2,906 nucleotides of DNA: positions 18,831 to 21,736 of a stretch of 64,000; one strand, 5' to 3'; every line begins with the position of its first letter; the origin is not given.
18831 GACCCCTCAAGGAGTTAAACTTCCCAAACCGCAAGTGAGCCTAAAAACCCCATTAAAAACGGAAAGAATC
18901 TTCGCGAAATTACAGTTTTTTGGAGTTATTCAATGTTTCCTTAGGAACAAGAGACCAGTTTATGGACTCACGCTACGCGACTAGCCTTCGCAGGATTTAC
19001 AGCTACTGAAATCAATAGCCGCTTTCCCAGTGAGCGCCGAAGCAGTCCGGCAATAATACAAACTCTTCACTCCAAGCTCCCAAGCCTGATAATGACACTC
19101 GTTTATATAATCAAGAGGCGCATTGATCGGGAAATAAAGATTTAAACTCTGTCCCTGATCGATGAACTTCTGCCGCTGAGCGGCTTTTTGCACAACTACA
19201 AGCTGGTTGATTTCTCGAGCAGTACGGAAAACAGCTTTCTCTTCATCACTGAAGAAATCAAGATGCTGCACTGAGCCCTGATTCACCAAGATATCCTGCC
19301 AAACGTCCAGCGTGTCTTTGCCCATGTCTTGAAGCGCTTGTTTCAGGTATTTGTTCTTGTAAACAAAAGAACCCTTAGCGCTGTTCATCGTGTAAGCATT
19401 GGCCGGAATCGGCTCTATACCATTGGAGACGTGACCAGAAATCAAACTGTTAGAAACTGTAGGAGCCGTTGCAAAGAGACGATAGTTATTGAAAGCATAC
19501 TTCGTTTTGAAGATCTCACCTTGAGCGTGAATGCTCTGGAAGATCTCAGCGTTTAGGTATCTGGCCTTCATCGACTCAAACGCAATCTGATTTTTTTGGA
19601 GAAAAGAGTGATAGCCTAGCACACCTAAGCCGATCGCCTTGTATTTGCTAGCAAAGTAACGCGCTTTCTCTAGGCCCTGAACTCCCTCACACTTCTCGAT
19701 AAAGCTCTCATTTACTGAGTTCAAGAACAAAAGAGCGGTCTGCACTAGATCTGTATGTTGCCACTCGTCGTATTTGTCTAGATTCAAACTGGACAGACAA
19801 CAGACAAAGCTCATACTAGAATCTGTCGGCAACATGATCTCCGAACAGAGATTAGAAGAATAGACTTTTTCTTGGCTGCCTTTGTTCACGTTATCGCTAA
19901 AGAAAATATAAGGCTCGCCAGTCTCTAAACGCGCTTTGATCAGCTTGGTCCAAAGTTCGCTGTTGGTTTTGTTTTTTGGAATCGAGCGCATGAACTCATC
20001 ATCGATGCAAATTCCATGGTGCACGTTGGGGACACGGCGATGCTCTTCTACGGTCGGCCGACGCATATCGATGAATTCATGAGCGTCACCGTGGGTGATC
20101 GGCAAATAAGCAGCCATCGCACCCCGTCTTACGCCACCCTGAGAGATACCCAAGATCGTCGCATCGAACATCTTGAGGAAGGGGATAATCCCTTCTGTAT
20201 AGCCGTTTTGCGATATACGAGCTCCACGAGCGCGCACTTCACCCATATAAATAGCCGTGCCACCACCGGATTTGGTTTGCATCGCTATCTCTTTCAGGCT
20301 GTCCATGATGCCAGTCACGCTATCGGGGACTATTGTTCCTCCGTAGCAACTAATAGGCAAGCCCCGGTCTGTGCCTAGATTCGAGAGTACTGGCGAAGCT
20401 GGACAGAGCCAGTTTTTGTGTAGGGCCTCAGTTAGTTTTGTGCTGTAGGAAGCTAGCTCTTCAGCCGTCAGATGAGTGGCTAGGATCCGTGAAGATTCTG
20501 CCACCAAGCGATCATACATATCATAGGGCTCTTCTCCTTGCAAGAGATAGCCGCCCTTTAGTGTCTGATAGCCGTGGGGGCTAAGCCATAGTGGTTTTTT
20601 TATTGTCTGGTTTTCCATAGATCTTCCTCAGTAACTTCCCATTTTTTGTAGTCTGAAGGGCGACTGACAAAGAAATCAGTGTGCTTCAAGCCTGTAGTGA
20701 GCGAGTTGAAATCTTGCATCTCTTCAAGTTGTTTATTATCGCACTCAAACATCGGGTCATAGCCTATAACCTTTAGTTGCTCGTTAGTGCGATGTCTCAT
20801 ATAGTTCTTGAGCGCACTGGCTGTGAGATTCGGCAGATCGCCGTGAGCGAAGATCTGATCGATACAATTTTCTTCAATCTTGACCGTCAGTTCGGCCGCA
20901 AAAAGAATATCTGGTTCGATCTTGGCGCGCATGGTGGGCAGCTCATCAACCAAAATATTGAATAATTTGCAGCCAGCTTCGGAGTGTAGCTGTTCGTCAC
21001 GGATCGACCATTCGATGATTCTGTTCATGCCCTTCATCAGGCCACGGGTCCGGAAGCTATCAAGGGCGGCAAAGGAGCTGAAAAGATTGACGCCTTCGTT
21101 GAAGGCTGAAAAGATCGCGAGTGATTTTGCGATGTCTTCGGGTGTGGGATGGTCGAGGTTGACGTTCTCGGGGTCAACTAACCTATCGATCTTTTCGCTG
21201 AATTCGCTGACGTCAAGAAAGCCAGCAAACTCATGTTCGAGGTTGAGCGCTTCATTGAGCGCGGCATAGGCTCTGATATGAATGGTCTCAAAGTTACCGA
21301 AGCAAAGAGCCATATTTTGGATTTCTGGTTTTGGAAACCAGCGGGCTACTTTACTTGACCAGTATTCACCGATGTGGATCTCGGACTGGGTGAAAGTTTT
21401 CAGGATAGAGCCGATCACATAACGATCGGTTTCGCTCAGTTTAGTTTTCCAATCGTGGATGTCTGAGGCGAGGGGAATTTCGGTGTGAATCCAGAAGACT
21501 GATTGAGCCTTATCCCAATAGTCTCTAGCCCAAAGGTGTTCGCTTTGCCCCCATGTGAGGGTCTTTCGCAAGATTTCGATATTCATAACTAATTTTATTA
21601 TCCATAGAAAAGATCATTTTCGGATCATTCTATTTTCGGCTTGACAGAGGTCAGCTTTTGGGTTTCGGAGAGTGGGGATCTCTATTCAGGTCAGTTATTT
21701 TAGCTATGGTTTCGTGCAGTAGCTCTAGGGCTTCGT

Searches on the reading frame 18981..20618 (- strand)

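Call 11: search_protein_families(library=pfam, max_evalue=0.01, proteins=[window:18981-20618:-])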
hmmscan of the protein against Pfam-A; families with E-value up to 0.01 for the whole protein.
window:18981-20618:- (545 aa): 2 families
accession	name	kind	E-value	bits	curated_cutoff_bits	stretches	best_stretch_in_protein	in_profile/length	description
PF02867.20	Ribonuc_red_lgC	-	1.4e-99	334.6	23.9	3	373-522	375-522/523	Ribonucleotide reductase, barrel domain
PF00317.26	Ribonuc_red_lgN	-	2e-06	28.2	28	1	12-86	3-77/77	Ribonucleotide reductase, all-alpha domain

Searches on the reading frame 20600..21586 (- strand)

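Call 33: search_protein_families(library=pfam, max_evalue=0.01, proteins=[window:20600-21586:-])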
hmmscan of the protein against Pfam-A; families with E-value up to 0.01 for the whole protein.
window:20600-21586:- (328 aa): 1 family
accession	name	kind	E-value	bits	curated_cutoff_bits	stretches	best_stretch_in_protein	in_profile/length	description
PF00268.27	Ribonuc_red_sm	-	2.4e-53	181.7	33.6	1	11-282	3-276/281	Ribonucleotide reductase, small chain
